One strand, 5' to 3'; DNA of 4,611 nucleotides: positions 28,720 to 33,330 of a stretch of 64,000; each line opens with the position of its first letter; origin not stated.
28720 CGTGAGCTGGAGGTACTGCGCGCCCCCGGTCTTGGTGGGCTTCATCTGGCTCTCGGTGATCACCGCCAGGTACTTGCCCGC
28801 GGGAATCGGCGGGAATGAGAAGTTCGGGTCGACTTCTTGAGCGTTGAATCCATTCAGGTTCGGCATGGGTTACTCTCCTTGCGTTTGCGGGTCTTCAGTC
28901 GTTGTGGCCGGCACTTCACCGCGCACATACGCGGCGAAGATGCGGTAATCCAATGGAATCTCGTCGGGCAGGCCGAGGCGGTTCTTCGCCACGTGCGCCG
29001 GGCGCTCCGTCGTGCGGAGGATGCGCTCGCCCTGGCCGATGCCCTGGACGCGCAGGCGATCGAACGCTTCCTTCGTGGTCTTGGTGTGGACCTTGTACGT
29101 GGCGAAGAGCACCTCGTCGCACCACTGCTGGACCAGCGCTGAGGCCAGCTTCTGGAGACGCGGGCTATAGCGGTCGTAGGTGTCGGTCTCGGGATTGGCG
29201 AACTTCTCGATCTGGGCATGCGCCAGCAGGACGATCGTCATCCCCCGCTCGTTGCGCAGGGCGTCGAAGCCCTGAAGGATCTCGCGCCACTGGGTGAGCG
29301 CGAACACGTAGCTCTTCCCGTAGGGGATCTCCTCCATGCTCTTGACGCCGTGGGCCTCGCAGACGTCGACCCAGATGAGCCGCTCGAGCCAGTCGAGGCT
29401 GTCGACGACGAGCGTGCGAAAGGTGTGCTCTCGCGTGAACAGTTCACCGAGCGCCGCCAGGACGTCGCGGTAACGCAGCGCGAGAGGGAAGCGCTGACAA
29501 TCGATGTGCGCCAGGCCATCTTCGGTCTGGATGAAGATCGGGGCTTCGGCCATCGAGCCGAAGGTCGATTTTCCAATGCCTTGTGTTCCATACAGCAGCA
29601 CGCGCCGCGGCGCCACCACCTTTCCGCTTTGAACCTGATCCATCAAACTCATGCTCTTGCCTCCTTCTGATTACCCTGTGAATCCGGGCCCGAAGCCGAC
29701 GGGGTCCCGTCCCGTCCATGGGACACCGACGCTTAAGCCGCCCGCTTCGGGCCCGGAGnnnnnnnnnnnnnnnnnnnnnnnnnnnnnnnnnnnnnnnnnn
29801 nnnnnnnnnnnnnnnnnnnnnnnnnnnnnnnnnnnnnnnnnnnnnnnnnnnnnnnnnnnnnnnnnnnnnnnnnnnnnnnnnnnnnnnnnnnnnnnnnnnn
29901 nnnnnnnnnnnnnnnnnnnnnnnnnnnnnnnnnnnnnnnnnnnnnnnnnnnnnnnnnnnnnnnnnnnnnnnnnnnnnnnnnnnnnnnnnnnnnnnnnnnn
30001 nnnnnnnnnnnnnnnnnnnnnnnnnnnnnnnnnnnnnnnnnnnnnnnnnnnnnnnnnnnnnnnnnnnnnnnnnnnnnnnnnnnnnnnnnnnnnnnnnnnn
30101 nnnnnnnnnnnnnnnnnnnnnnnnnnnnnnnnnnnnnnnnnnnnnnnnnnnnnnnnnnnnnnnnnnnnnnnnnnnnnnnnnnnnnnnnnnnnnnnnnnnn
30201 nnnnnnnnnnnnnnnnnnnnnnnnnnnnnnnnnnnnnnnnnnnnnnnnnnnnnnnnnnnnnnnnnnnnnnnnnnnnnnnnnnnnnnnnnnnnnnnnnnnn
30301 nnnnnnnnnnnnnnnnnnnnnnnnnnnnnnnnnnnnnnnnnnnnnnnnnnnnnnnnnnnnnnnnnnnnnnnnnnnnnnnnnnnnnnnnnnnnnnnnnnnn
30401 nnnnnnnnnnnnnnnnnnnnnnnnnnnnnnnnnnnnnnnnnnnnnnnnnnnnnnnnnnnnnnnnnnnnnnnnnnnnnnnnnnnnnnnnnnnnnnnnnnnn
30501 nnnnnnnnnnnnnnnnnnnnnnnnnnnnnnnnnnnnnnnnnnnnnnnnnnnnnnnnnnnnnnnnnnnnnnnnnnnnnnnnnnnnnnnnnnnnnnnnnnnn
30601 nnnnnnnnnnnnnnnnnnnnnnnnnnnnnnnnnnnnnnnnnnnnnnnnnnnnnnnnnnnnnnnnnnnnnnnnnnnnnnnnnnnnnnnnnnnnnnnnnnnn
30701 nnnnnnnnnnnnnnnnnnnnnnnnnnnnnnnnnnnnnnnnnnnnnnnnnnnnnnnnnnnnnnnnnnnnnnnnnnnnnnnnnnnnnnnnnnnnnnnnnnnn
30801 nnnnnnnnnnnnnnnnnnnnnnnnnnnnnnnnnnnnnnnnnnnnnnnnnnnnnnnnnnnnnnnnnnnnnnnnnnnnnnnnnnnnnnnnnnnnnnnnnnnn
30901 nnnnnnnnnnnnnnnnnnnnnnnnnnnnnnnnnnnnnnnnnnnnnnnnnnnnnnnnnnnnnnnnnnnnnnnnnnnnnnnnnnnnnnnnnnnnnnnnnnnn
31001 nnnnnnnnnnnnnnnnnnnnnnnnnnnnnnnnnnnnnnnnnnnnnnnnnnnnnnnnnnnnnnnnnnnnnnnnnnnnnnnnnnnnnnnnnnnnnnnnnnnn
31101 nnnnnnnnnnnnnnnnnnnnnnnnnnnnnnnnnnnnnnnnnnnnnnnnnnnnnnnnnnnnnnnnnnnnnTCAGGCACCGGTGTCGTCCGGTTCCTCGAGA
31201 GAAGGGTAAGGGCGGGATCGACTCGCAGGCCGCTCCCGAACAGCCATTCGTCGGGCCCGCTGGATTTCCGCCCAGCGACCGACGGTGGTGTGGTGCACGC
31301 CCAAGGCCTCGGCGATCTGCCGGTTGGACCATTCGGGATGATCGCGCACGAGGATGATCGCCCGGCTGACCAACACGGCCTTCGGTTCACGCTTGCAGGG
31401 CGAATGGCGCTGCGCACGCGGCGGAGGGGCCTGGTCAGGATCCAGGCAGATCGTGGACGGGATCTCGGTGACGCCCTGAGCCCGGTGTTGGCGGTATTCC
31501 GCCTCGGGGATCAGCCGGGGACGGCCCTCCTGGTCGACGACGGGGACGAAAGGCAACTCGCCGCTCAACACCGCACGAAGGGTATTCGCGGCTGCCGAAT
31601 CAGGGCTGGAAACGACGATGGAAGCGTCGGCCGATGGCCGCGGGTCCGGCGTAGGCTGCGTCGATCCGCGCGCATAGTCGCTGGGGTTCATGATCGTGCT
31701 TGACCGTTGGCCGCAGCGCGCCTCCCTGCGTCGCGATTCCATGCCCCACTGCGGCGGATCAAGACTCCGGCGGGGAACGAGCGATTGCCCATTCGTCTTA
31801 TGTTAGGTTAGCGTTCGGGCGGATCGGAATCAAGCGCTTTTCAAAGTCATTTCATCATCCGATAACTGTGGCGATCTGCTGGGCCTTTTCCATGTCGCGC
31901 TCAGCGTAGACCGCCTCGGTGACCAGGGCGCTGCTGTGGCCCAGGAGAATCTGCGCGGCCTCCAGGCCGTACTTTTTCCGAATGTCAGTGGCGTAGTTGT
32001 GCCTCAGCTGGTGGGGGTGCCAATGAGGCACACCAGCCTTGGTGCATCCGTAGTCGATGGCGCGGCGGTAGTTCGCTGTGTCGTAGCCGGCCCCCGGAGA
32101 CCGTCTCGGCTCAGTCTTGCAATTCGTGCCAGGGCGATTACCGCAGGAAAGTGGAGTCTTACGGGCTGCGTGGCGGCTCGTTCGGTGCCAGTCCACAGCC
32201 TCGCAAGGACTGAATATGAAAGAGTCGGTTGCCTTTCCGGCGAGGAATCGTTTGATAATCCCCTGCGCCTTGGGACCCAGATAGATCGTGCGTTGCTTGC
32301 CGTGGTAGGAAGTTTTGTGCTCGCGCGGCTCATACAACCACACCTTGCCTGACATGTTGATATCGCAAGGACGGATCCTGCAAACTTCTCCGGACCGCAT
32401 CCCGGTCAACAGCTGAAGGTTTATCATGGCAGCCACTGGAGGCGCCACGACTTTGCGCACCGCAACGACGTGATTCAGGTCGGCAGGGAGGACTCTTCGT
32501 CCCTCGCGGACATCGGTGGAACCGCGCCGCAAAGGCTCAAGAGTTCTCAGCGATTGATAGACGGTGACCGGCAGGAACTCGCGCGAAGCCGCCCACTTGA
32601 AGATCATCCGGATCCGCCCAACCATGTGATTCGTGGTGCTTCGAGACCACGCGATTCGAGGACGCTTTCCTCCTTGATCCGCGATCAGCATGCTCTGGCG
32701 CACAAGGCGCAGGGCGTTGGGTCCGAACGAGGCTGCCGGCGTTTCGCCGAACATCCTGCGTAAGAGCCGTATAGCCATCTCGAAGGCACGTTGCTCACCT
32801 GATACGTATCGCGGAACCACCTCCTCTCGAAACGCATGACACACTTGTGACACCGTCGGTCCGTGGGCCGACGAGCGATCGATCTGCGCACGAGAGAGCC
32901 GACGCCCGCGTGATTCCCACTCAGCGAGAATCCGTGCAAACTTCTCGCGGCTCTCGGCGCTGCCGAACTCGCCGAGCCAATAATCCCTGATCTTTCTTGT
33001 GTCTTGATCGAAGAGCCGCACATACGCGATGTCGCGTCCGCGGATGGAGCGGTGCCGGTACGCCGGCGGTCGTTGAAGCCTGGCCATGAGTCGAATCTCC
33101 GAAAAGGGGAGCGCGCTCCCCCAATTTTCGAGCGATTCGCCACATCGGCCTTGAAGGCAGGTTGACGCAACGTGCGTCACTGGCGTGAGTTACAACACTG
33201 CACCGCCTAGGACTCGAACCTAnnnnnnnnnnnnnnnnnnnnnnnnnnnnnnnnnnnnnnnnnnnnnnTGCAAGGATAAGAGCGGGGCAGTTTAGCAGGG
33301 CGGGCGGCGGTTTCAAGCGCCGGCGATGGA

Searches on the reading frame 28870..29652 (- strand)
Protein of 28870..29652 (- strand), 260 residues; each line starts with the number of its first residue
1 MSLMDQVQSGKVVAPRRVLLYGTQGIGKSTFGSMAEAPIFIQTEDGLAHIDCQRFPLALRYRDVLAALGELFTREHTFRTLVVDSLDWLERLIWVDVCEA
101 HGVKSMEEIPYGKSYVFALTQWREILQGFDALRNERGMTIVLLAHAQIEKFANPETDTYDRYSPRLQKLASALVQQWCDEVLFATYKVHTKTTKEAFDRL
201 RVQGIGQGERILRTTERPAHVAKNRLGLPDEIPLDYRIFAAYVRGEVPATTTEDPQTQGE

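Call 7: search_protein_families(library=pfam, proteins=[window:28870-29652:-], max_evalue=0.01)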
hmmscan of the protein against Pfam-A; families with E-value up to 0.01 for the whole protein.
window:28870-29652:- (260 aa): 2 families
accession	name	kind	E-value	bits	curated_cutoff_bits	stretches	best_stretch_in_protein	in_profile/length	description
PF13479.12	AAA_24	-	9.4e-50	169.6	27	1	15-226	2-195/195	AAA domain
PF13191.12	AAA_16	-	0.0062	17.5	32.6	0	3-30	15-39/167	AAA ATPase domain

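Call 8: search_protein_families(library=phrogs, proteins=[window:28870-29652:-], max_evalue=0.001)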
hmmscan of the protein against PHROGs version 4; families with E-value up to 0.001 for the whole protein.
window:28870-29652:- (260 aa): 1 family
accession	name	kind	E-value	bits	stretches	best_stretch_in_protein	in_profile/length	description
phrog_124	-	DNA, RNA and nucleotide metabolism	1.4e-43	150.8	1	8-254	36-269/382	Sak4-like ssDNA annealing protein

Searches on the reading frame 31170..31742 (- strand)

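Call 80: search_protein_families(library=phrogs, proteins=[window:31170-31742:-], max_evalue=0.001)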
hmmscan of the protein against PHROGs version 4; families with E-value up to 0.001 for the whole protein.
window:31170-31742:- (190 aa): 1 family
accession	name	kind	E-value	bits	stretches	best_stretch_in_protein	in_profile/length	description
phrog_664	-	DNA, RNA and nucleotide metabolism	0.00085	20.2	0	135-168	50-131/210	DNA binding protein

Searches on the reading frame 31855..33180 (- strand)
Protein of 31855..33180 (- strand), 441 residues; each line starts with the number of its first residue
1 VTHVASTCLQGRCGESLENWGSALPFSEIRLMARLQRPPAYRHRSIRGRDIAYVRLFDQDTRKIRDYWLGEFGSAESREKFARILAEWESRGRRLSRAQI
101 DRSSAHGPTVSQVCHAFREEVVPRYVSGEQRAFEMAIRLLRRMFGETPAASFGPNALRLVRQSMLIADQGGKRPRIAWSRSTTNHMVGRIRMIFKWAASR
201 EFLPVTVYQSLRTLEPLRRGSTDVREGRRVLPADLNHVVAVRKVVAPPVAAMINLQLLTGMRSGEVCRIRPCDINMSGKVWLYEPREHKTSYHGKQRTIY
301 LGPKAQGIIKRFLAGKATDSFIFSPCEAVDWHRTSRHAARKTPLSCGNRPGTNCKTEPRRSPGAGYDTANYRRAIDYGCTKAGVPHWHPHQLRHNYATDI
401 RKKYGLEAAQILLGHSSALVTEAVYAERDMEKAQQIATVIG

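Call 21: search_protein_families(library=pfam, proteins=[window:31855-33180:-], max_evalue=1)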
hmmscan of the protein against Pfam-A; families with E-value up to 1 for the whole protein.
window:31855-33180:- (441 aa): 1 family
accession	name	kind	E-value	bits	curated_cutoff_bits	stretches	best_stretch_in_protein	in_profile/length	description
PF00589.27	Phage_integrase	-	1.3e-14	54.8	27.1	1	250-430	25-170/172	Phage integrase family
